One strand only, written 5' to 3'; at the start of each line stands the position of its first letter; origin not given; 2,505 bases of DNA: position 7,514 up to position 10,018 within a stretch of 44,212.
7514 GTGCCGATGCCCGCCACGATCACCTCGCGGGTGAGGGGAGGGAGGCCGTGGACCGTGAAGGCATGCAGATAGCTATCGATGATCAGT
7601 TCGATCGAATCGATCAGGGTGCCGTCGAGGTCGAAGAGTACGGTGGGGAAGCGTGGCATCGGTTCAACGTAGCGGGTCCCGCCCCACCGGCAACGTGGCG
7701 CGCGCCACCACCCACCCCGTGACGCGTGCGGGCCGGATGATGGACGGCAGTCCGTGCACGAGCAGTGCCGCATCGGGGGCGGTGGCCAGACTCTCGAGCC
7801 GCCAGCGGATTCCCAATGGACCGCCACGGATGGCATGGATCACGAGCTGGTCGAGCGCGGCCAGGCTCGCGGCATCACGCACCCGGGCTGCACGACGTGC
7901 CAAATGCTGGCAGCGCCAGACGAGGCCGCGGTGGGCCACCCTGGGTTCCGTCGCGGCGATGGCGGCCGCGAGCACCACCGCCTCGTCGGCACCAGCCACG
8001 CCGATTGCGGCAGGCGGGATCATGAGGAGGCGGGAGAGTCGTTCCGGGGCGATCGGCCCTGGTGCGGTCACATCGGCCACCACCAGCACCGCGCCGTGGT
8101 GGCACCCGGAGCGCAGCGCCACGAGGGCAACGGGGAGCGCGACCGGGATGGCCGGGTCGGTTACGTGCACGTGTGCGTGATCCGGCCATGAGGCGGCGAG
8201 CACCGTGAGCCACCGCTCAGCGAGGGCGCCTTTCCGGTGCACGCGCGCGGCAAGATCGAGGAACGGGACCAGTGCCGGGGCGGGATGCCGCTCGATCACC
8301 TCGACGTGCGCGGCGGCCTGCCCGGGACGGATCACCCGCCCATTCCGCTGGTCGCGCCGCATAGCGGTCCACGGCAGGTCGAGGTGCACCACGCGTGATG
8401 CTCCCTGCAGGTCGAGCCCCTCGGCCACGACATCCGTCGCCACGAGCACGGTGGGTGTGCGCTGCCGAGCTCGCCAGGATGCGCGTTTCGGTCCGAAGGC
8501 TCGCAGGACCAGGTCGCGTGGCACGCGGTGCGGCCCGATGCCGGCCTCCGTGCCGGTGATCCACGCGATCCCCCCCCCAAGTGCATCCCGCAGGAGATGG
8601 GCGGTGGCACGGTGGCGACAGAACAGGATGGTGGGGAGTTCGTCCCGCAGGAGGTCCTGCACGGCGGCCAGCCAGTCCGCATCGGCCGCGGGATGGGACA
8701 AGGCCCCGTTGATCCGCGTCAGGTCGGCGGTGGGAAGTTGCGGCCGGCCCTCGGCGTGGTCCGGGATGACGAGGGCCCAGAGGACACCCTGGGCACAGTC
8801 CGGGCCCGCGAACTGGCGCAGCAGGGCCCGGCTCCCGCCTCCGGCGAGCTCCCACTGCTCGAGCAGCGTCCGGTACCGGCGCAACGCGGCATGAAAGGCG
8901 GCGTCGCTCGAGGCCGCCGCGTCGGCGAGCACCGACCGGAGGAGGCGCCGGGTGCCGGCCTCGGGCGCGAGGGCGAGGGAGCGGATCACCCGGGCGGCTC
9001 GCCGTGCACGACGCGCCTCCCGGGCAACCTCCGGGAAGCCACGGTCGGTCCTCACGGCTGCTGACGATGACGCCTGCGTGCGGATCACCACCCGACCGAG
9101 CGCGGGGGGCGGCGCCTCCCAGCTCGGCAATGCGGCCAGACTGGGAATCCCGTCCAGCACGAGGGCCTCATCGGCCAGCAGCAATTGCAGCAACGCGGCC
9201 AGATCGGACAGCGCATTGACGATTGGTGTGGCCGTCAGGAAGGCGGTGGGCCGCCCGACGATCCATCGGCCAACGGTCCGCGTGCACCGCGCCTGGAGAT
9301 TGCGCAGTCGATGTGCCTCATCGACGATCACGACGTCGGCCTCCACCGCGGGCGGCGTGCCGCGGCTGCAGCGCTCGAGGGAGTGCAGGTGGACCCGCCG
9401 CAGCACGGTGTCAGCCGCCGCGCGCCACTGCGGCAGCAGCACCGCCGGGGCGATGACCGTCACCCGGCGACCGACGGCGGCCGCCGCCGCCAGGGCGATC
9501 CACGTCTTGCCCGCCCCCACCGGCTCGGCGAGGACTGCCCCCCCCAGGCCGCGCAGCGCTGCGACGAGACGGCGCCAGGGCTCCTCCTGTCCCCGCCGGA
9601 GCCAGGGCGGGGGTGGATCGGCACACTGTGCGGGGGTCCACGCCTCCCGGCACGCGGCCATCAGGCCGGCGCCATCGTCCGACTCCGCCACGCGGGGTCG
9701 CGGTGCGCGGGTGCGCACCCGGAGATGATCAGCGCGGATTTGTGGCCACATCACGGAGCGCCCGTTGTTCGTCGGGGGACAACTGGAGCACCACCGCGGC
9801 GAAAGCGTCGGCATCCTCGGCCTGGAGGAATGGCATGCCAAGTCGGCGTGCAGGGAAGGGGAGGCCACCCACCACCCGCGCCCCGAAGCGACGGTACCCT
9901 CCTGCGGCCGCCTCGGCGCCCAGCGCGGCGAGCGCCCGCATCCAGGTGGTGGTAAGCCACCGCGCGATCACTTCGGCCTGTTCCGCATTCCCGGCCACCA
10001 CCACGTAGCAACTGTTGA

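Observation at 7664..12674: Nuclease-less PglX/MmeI-like m6A methyltransferase translationally coupled to an SNF2 helicase: candidate minimal BREX/DISARM/type-ISP-like module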

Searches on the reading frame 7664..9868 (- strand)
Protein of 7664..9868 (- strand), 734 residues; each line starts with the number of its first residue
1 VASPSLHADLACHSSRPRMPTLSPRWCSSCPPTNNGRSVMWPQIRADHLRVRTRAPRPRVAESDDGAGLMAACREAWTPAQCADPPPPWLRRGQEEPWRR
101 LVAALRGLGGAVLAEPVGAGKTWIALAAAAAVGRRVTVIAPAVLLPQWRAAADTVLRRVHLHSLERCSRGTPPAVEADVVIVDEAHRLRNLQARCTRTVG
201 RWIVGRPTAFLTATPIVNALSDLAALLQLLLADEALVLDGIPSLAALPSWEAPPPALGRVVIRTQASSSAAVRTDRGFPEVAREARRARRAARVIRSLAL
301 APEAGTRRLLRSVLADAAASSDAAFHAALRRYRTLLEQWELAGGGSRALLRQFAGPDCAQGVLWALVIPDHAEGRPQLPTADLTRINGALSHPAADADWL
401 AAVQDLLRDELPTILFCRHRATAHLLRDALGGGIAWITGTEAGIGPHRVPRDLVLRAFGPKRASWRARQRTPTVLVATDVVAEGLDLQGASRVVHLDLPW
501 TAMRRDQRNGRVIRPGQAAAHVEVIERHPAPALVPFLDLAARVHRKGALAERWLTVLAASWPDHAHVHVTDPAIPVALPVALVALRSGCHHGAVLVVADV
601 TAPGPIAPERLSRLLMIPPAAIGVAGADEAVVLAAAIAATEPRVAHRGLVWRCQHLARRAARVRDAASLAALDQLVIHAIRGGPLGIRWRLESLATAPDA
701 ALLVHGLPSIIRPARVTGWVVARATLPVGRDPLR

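Call 3: search_protein_families(library=pfam, proteins=[window:7664-9868:-], max_evalue=0.01)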
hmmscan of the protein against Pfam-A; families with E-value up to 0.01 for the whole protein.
window:7664-9868:- (734 aa): 4 families
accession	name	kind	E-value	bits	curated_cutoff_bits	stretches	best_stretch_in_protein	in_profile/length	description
PF00271.37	Helicase_C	-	1.3e-11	45.1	23.5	1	468-516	63-110/110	Helicase conserved C-terminal domain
PF00176.29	SNF2-rel_dom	-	2.2e-09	37.3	24.9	1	176-233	125-181/290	SNF2-related domain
PF04851.21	ResIII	-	4.5e-05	23.9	22.5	0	90-149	4-70/164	Type III restriction enzyme, res subunit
PF00270.35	DEAD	-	0.0013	18.9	26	0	177-219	118-163/167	DEAD/DEAH box helicase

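Call 4: search_protein_families(library=padloc, proteins=[window:7664-9868:-], max_evalue=0.01)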
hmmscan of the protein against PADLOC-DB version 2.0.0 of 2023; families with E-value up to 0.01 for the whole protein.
window:7664-9868:- (734 aa): 30 families (the best 25 are shown)
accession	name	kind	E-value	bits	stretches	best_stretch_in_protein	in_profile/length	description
PDLC02623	DrmD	-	3.7e-19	66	2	413-525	532-633/1040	DrmD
PDLC02619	DrmD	-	2.4e-18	63.7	2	471-520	489-538/872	DrmD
PDLC02843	DpdE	-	1.8e-14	50.7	2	463-515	613-663/1091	DpdE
PDLC02840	DpdE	-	7.6e-13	45.6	2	409-520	559-659/1091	DpdE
PDLC02500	BrxHI|BrxHII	-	3.9e-12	43.5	1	469-523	527-580/933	BrxHI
PDLC02621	DrmD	-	1.1e-11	41.8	1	473-525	580-633/1040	DrmD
PDLC02193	PLD_Helicase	-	1.2e-11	41.6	1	414-525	695-807/905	-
PDLC00659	HmaA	-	2.3e-10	36.9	1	470-518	565-613/1176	SNF2 helicase / DEAD-box helicase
PDLC01075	C3a139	-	5.5e-10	36.2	1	474-546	687-758/948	HKD+Snf2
PDLC02634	DrmD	-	7.4e-10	35.3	1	473-526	540-593/900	DrmD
PDLC02853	DpdE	-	3.1e-09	33.4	1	380-526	453-609/985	DpdE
PDLC04556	PDC-M27C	-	6.6e-09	32.7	1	472-514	756-799/892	-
PDLC04554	PDC-M27C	-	3.9e-08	30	1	472-514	769-812/1217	-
PDLC02572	DrmA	-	9.3e-08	28.4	1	473-529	578-633/1043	DrmA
PDLC03830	ZacC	-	1.1e-07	28.9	1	453-534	844-918/1019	-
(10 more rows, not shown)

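Call 5: search_protein_families(library=ncbifam, proteins=[window:7664-9868:-], max_evalue=0.01)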
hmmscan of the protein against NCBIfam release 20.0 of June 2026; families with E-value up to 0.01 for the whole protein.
window:7664-9868:- (734 aa): 19 families
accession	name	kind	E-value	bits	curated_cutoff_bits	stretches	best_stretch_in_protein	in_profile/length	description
NF041062.1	DpdE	equivalog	3e-18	65.2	500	2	353-515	482-639/1048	protein DpdE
NF038317.1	DISARM_DrmD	equivalog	8.2e-18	64.1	610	1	414-525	510-618/1021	DISARM system SNF2-like helicase DrmD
NF038318.1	DISARM_DrmD_b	equivalog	8.7e-18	63.8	950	2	471-520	486-535/868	DISARM system SNF2-like helicase DrmD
NF042964.1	phospholipD_antiphage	equivalog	3.5e-17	62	1100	1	400-525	669-799/895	phospholipase D-like domain-containing anti-phage protein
NF008394.0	PRK11192.1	equivalog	1.4e-07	30.7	507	1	466-530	292-356/441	ATP-dependent RNA helicase SrmB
NF053711.1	RNA_heli_RhlE1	exception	1.5e-06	27.2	750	1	462-522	285-345/434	RNA helicase RhlE1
NF008744.0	PRK11776.1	equivalog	1.8e-05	23.5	524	1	468-525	289-346/460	ATP-dependent RNA helicase DbpA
NF053631.1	RNA_helic_CshA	equivalog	3.2e-05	23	646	1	469-526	285-342/434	degradosome RNA helicase CshA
NF053636.1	DDHlcsCsdAPsy1082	equivalog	4.6e-05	22.1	890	1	473-527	295-349/512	DEAD/DEAH box helicase CsdA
NF053675.1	pilus_reg_Snf2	equivalog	0.00013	20.2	1100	0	177-232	699-753/1029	pilus expression-regulating Snf2 family helicase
NF008642.0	PRK11634.1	equivalog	0.00022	19.8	989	1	473-527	297-354/628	DEAD/DEAH family ATP-dependent RNA helicase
NF003390.0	PRK04537.1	equivalog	0.0017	17.5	732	1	473-519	309-355/572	ATP-dependent RNA helicase RhlB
NF007882.0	PRK10590.1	equivalog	0.0025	16.8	743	1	473-524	297-351/456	ATP-dependent RNA helicase RhlE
NF003426.0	PRK04914.1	equivalog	0.0028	15.9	576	0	463-519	538-595/959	RNA polymerase-associated protein RapA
NF041790.1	anti-phage_ZorD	equivalog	0.0037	15.2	1500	0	474-518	983-1027/1035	type I Zorya anti-phage system protein ZorD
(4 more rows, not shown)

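Call 15: search_solved_structures(query=window:7664-9751:-, max_evalue=0.01)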
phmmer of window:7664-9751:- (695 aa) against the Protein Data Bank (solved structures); distinct sequences matched with E-value up to 0.01: 27.
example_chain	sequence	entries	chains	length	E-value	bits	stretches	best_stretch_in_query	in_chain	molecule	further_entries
2yjt_D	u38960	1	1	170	6.7e-05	24.7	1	424-490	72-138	ATP-DEPENDENT RNA HELICASE SRMB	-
9z04_A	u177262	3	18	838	0.00011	23.9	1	141-195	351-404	Lymphoid-specific helicase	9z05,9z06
3eaq_A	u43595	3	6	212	0.00038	22.1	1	427-481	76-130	Heat resistant RNA dependent ATPase | Hera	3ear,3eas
5gi4_A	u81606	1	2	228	0.00052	21.7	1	432-488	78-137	ATP-dependent RNA helicase DeaD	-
1z63_A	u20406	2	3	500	0.00057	21.6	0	438-480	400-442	Helicase of the snf2/rad54 family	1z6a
2hjv_A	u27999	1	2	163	0.0008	21.1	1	434-488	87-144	ATP-dependent RNA helicase dbpA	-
6vz4_K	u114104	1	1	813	0.0012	20.6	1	141-192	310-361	Nuclear protein STH1/NPS1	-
6vzg_K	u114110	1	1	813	0.0012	20.6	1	141-192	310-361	Nuclear protein STH1/NPS1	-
8so8_A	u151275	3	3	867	0.0017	20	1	422-492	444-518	RNA polymerase-associated protein RapA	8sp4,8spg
6bog_A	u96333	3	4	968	0.0021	19.7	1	422-492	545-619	RNA polymerase-associated protein RapA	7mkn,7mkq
7m8e_F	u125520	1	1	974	0.0021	19.7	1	422-492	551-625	RNA polymerase-associated protein RapA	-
4s20_K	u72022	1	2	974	0.0021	19.7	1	422-492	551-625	RNA polymerase-associated protein RapA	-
9ayq_A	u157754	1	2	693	0.0021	19.7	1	106-193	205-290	Probable global transcription activator SNF2L2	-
7bbb_A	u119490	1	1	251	0.0022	19.7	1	432-482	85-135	ATP-dependent RNA helicase DbpA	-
6eg2_A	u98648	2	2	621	0.0022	19.6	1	106-193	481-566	Maltose/maltodextrin-binding periplasmic protein,Probable global transcription activator S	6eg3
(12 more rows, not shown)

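Call 20: find_homologous_proteins(query=window:7664-9751:-, max_evalue=0.00001)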
Query window:7664-9751:- (695 aa): 291 proteins with E <= 0.00001 among 8000 candidates; the best 120 are listed.
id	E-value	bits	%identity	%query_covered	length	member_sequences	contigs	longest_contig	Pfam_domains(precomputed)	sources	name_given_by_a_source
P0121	0.0e+0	1495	100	100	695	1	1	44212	PF00176.30,PF00271.38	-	-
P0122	6.6e-201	687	53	98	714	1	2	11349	PF00270.36,PF00176.30,PF00271.38,PF04851.22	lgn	-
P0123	1.3e-195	670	52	100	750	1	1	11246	PF00270.36,PF00176.30,PF00271.38,PF04851.22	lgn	-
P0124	4.4e-190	652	53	96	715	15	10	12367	PF00270.36,PF00176.30,PF00271.38,PF04851.22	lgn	-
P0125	4.7e-174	599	50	100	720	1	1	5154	PF00176.30,PF00271.38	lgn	-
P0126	5.3e-173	595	52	100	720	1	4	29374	PF00176.30,PF00271.38,PF04851.22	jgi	jgi:hypothetical protein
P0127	2.1e-172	593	51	100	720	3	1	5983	PF00176.30,PF00271.38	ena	-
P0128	2.7e-171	590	51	100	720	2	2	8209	PF00176.30,PF00271.38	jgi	jgi:hypothetical protein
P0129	8.2e-168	578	50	100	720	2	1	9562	PF00176.30,PF00271.38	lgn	-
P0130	2.6e-165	570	50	100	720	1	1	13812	PF00176.30,PF00271.38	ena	-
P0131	7.0e-163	562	50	100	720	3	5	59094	PF00176.30,PF00271.38,PF04851.22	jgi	jgi:hypothetical protein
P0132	5.3e-141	489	47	97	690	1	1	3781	PF00176.30,PF00271.38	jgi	jgi:hypothetical protein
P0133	6.8e-136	473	45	93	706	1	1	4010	PF00176.30,PF00271.38,PF04851.22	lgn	-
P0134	9.6e-136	472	45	97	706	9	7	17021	PF00270.36,PF00176.30,PF00271.38,PF04851.22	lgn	-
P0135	3.3e-135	470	45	93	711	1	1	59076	PF00176.30,PF00271.38,PF04851.22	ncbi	ncbi:MAG: DEAD/DEAH box helicase [Gemmatimonadota bacterium]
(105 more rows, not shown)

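Call 26: search_dna_similar(query=P0121, collection=plasmids, mode=protein, max_rows=15)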
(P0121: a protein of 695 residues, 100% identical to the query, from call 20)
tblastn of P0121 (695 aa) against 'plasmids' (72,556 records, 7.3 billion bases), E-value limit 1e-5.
Records with a match: 112; places in all: 113; records where one place covers at least 80% of the query: 0.
Best place of each record, by identity: <60% 112.
By first word of the organism name: Listeria 17; Deinococcus 16; Thermus 11; Rhodococcus 7; Nostoc 6; Synechocystis 6; Planktothrix 4; Aminobacter 4; Acinetobacter 3; Haloarcula 3; and 30 more.
By predicted mobility (MOB-suite, as given by PLSDB): non-mobilizable 62; mobilizable 38; conjugative 12.
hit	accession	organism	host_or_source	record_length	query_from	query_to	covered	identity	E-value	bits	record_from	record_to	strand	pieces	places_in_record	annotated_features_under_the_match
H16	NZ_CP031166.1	Euzebya pacifica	-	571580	297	530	34%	29.1%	2e-8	66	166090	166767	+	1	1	helicase-related protein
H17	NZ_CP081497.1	Streptomyces sp. BHT-5-2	whole organism,plant soil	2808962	310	486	25%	34.0%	8e-7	61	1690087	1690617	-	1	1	none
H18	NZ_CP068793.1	Deinococcus radiodurans R1 = ATCC 13939 = DSM 20539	cell culture,Orsay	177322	362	506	21%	39.3%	5e-10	71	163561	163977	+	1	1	helicase-related protein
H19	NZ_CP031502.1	Deinococcus radiodurans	Single cell,Irradiated ground pork and ...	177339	362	506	21%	39.3%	5e-10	71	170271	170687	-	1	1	helicase-related protein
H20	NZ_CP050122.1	Deinococcus radiodurans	whole organism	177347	362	506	21%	39.3%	5e-10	71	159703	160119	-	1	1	helicase-related protein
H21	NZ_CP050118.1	Deinococcus radiodurans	whole organism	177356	362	506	21%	39.3%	5e-10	71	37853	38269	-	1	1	helicase-related protein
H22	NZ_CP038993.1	Deinococcus radiodurans R1 = ATCC 13939 = DSM 20539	cell culture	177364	362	506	21%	39.3%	5e-10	71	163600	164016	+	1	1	helicase-related protein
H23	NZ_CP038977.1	Deinococcus radiodurans R1 = ATCC 13939 = DSM 20539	cell culture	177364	362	506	21%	39.3%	5e-10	71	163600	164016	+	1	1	helicase-related protein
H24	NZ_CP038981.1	Deinococcus radiodurans R1 = ATCC 13939 = DSM 20539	cell culture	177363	362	506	21%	39.3%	5e-10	71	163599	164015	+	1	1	helicase-related protein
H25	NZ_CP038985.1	Deinococcus radiodurans R1 = ATCC 13939 = DSM 20539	cell culture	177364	362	506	21%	39.3%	5e-10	71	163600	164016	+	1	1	helicase-related protein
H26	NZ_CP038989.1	Deinococcus radiodurans R1 = ATCC 13939 = DSM 20539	cell culture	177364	362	506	21%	39.3%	5e-10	71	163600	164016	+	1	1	helicase-related protein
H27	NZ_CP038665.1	Deinococcus radiodurans R1 = ATCC 13939 = DSM 20539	cell culture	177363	362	506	21%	39.3%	5e-10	71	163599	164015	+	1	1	helicase-related protein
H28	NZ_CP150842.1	Deinococcus radiodurans R1 = ATCC 13939 = DSM 20539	Single cell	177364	362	506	21%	39.3%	5e-10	71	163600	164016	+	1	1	helicase-related protein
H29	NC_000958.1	Deinococcus radiodurans R1 = ATCC 13939 = DSM 20539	-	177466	362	506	21%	39.3%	5e-10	71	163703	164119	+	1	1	helicase-related protein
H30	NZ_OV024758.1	Deinococcus radiodurans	-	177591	362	506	21%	39.3%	5e-10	71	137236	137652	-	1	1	helicase-related protein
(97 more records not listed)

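Call 33: predict_structure(alignment_id=A2)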
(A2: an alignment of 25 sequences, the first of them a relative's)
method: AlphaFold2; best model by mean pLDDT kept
length: 695 residues; sequences in the alignment: 25
mean_pLDDT: 81.8   pTM: 0.82
mean pLDDT of the five models: 81.8, 80.6, 79.0, 78.1, 77.5
residues with pLDDT >= 90: 307; 70-90: 253; 50-70: 75; < 50: 60
segments of 3 or more residues with pLDDT < 50: 1-5, 11-23, 318-324, 327-334, 524-536, 578-586, 691-695
pLDDT, mean of each block of 10 residues (from residue 1): 51 42 61 84 94 92 95 90 94 94 89 87 95 93 94 92 94 84 94 92 89 86 80 86 90 95 85 91 94 90 73 59 48 61 94 92 93 90 92 86 87 82 70 85 63 87 74 77 90 82 74 84 44 49 88 85 68 55 50 88 87 95 95 93 91 93 91 85 71 37
secondary structure, 60 per line:
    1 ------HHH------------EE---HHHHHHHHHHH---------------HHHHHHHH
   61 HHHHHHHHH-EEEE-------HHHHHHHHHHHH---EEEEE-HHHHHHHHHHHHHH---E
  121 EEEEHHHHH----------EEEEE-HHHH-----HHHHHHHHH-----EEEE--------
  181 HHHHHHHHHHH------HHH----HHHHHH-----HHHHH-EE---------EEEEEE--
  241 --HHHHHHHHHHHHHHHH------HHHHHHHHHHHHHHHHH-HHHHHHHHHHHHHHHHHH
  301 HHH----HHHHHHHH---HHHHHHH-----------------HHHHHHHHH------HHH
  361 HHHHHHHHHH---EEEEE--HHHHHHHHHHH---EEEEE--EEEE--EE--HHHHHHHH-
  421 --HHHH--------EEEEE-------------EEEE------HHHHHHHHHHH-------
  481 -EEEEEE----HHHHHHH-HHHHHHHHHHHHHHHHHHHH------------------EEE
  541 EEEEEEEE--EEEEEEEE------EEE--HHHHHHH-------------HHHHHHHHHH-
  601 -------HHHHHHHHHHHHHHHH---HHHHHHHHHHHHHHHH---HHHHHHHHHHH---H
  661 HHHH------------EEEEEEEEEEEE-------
elements in order (helices of 4 or more, strands of 3 or more residues): H27-37 H53-69 E71-74 H82-93 E97-101 H103-116 E120-124 H125-129 E140-144 H146-149 H155-163 E169-172 H181-191 H205-210 H216-220 E233-238 H243-258 H265-281 H283-303 H308-315 H319-325 H343-351 H358-370 E374-378 H381-391 E395-399 E402-405 H412-419 H423-426 E435-439 E453-456 H463-473 E482-487 H492-498 H500-519 E538-548 E551-558 E565-567 H570-576 H590-599 H608-623 H627-642 H646-656 H660-664 E677-688

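Call 36: fold_search(model_id=the predicted structure, library=pdb)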
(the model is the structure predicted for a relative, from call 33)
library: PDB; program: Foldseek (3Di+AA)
matches with E <= 10: 1424; with E <= 0.001: 577
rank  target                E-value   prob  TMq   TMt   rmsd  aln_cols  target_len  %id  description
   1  8spg                  6.9e-14  1.00  0.33  0.28  23.1       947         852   14  Crystal structure of N-terminally truncated Escherichia coli RapA in complex with MgADP (released 2024-07-03)
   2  7vdt_A                8.1e-14  1.00  0.46  0.52   9.6       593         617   16  The motor-nucleosome module of human chromatin remodeling PBAF-nucleosome complex (released 2022-05-18)
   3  9gd3_W                1.1e-13  1.00  0.44  0.36  12.7       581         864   16  Structure of a mononucleosome bound by one copy of Chd1 with the DBD on the exit-side DNA. (released 2024-09-18)
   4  7vdv_A                2.5e-13  1.00  0.44  0.38  10.1       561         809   16  The overall structure of human chromatin remodeling PBAF-nucleosome complex (released 2022-05-18)
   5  7tn2_W                2.8e-13  1.00  0.40  0.32  16.4       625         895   15  Composite model of a Chd1-nucleosome complex in the nucleotide-free state derived from 2.3A and 2.7A Cryo-EM maps (released 2022-03-02)
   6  9n6h_K                3.9e-13  1.00  0.38  0.35  15.6       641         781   14  2.54 A S.cerevisiae Chd1[L886G/L889G/L891G]-nucleosome 1:1 complex (released 2025-06-11)
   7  9gd1_W                4.5e-13  1.00  0.40  0.34  11.2       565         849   16  Structure of Chd1 bound to a hexasome-nucleosome complex with a dyad-to-dyad distance of 103 bp. (released 2024-09-18)
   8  9bz0_b                5.3e-13  1.00  0.44  0.49  16.6       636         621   15  Structure of an STK19-containing TC-NER complex (released 2024-12-25)
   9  1z3i                  5.6e-13  1.00  0.44  0.47   9.6       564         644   16  Structure of the SWI2/SNF2 chromatin remodeling domain of eukaryotic Rad54 (released 2005-04-05)
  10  9jnu_K                5.9e-13  1.00  0.40  0.52  10.4       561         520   15  Structure of isw1-nucleosome complex in ADP state (released 2025-04-09)
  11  7zke_E                6.9e-13  1.00  0.40  0.19  11.3       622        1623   15  Mot1:TBP:DNA - pre-hydrolysis state (released 2023-04-26)
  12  9rn1_I                7.2e-13  1.00  0.44  0.41  10.5       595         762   16  Structure of BAF-nucleosome complex with OCT4-SOX2 at SHL+6 in ADP-bound state, BAF47 bound to ATPase lobe 2 (released 2026-02-11)
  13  6g7e                  7.6e-13  1.00  0.25  0.12  21.9       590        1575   14  Crystal structure of Chaetomium thermophilum Mot1 (E1434Q, 1837-1886 deletion mutant) (released 2018-10-17)
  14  9wbz_A                8.0e-13  1.00  0.46  0.47   9.6       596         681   15  The structure of NCP-motor-ARP module of ncBAF-nucleosome complex (released 2026-02-18)
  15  9lov_A                8.4e-13  1.00  0.32  0.33  20.6       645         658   17  LGP2:MDA5:dsRNA filament (released 2026-01-28)
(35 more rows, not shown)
